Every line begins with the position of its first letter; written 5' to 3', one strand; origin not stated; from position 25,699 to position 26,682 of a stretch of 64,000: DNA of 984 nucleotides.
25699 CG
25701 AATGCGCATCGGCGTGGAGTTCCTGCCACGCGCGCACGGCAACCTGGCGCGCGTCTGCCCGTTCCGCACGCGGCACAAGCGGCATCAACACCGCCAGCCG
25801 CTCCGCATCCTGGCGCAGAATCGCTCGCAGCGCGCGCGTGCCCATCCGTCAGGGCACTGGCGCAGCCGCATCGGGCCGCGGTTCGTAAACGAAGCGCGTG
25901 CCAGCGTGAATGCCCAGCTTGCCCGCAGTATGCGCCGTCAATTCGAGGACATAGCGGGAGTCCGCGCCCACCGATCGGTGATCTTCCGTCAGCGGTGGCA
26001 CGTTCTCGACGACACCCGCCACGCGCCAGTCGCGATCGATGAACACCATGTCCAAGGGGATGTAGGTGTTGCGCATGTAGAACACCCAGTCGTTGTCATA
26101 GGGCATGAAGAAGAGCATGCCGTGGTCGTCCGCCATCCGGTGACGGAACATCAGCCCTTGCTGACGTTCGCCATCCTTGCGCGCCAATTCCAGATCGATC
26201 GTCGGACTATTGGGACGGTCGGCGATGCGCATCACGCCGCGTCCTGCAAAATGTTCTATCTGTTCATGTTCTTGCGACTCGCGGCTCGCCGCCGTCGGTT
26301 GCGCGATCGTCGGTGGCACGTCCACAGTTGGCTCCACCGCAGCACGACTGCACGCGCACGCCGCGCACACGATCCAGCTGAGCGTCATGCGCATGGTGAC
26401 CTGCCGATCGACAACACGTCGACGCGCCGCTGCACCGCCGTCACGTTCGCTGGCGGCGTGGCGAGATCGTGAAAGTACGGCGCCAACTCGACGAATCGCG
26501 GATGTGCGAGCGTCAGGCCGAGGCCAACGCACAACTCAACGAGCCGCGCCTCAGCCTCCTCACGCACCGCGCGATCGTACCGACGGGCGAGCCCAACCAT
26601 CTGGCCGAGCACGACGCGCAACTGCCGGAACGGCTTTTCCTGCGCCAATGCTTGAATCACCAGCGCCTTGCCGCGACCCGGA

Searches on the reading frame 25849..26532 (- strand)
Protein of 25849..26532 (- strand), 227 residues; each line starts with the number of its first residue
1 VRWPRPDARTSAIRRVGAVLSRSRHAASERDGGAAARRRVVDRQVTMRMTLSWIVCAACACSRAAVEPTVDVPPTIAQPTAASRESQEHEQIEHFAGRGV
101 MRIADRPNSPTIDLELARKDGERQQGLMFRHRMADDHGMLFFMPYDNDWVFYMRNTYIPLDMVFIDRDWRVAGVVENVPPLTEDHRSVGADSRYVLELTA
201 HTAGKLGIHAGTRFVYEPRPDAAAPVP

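Call 10: search_protein_families(library=pfam, proteins=[window:25849-26532:-], max_evalue=0.01)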
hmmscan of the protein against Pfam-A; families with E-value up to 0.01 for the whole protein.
window:25849-26532:- (227 aa): 1 family
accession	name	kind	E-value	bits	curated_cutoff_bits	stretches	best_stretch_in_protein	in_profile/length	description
PF02643.20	DUF192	-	8.9e-28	96.7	27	1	112-213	1-93/96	Uncharacterized ACR, COG1430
